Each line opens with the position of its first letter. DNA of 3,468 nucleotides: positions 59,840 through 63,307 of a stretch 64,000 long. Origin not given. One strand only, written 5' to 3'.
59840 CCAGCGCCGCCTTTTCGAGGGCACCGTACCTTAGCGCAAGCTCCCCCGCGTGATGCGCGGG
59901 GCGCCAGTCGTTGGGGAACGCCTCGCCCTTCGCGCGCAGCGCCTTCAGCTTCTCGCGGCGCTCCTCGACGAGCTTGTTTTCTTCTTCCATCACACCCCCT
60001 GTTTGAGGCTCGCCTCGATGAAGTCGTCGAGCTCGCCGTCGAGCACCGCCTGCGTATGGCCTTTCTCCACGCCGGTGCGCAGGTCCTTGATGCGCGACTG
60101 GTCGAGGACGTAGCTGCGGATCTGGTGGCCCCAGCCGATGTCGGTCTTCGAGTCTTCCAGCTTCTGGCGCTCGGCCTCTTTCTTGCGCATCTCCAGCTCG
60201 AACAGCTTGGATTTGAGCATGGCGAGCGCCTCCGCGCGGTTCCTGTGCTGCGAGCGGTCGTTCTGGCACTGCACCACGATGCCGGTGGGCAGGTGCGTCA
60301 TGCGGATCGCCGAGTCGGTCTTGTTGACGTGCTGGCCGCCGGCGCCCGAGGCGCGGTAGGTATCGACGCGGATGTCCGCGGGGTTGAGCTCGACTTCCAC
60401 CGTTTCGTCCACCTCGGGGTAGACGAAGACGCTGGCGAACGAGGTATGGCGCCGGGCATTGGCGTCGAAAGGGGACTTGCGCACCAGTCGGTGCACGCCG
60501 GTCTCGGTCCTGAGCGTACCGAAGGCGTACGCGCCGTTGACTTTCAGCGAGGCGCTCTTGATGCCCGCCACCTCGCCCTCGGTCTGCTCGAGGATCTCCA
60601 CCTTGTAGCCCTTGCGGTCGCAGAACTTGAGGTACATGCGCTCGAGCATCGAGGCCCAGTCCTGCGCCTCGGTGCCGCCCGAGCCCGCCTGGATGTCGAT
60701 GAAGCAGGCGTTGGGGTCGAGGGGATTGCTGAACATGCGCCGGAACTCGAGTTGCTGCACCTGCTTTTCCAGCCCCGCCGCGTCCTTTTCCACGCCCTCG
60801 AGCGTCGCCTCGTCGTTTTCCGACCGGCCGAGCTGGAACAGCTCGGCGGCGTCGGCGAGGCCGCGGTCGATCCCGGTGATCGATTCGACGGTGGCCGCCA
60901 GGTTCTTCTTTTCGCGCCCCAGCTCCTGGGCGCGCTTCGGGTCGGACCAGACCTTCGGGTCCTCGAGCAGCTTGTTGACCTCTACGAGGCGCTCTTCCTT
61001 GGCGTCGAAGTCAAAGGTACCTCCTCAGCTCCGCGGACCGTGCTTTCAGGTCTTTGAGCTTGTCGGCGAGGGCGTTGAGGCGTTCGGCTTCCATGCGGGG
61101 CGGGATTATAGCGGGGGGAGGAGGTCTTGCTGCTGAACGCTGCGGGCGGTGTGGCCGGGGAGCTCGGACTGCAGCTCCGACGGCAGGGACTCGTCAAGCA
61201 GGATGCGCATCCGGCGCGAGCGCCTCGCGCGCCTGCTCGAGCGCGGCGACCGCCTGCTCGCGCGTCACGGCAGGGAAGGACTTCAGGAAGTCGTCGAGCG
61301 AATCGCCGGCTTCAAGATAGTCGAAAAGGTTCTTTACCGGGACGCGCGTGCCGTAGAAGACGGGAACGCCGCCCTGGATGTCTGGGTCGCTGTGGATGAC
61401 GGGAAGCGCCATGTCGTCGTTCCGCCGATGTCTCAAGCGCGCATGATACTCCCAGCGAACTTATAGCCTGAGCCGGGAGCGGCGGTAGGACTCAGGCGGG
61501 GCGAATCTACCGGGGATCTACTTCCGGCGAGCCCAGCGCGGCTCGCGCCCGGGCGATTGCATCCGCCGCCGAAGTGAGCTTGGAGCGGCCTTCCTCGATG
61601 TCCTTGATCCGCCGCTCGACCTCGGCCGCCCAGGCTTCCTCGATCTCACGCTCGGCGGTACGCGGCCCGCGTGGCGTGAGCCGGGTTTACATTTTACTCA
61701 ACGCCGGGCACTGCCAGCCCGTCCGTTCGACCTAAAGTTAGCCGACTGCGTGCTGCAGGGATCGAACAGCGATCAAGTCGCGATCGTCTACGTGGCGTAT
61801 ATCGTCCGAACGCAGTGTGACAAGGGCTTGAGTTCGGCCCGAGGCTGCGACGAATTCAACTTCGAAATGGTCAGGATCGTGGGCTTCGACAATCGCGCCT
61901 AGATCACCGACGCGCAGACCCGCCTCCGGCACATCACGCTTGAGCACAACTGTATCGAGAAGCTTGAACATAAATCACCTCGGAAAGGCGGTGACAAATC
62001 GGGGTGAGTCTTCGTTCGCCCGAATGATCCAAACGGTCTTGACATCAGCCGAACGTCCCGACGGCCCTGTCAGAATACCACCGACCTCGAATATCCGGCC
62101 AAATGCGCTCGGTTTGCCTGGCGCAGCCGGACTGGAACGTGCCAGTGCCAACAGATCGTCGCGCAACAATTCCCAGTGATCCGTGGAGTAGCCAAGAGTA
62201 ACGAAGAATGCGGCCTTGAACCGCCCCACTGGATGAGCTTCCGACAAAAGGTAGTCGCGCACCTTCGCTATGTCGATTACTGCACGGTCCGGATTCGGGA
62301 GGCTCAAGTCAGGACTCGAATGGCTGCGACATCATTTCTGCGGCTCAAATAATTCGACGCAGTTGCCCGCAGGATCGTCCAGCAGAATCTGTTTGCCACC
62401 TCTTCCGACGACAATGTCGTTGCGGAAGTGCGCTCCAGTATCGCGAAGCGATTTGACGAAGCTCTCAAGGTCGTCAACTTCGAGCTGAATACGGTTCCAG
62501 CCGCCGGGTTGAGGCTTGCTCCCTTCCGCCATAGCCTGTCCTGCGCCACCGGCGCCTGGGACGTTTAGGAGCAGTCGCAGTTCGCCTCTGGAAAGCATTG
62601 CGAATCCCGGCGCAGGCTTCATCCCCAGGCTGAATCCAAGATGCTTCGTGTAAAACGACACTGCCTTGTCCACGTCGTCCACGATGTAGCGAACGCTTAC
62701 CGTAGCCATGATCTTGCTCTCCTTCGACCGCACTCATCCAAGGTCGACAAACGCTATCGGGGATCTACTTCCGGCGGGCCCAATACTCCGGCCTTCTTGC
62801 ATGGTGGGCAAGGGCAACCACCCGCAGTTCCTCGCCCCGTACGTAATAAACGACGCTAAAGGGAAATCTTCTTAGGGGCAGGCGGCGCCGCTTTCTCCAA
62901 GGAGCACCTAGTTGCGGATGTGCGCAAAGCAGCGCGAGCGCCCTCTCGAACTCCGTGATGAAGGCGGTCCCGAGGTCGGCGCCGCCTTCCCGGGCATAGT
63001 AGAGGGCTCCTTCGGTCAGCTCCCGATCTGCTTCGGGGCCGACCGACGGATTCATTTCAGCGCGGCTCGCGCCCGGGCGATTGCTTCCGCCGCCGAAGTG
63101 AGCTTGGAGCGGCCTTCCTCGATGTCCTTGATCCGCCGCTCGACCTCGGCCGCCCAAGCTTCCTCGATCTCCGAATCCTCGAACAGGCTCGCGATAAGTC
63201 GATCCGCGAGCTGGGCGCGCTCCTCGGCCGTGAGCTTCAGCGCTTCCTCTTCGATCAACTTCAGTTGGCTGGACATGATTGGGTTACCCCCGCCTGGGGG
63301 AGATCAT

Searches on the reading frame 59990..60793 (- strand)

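Call 66: search_protein_families(library=pfam, proteins=[window:59990-60793:-], max_evalue=0.01)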
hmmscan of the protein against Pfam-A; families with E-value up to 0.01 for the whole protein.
window:59990-60793:- (267 aa): 2 families
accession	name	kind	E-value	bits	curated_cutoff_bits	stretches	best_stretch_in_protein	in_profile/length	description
PF03462.23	PCRF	-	7.6e-44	150.3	24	1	3-122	71-194/194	PCRF domain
PF00472.26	RF-1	-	3.8e-43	146.5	35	1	131-239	2-116/116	RF-1 domain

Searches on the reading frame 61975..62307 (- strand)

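Call 66: search_protein_families(library=pfam, proteins=[window:61975-62307:-], max_evalue=0.01)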
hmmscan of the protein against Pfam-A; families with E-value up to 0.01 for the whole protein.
window:61975-62307:- (110 aa): 1 family
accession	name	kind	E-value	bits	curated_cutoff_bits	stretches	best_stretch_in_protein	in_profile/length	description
PF21814.2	DUF6883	-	4e-29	101.5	27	1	3-109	2-108/110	Domain of unknown function (DUF6883)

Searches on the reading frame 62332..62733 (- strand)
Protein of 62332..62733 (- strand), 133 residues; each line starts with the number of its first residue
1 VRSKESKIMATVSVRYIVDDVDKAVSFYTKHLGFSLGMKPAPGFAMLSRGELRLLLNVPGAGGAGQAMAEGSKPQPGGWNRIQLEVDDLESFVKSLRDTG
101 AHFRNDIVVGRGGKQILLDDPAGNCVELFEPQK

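Call 66: search_protein_families(library=pfam, proteins=[window:62332-62733:-], max_evalue=0.01)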
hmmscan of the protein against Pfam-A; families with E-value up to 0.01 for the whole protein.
window:62332-62733:- (133 aa): 4 families
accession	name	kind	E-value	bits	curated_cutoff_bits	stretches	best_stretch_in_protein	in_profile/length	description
PF00903.31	Glyoxalase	-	2.8e-09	37.9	20.6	1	14-128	5-121/121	Glyoxalase/Bleomycin resistance protein/Dioxygenase superfamily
PF22677.2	Ble-like_N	-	8e-06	26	24.5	1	17-48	8-39/41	Bleomycin resistance protein-like N-terminal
PF18029.7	Glyoxalase_6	-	6.4e-05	24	23.6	1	18-128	6-105/106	Glyoxalase-like domain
PF13669.12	Glyoxalase_4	-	0.0056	17.4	27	0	15-115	4-106/109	Glyoxalase/Bleomycin resistance protein/Dioxygenase superfamily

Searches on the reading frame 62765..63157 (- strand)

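Call 66: search_protein_families(library=pfam, proteins=[window:62765-63157:-], max_evalue=0.01)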
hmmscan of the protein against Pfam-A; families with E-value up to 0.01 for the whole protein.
window:62765-63157:- (130 aa): 1 family
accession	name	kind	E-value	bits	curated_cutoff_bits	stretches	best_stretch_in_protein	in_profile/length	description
PF05016.21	ParE_toxin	-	4.5e-09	37.2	23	1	41-122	5-88/89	ParE toxin of type II toxin-antitoxin system, parDE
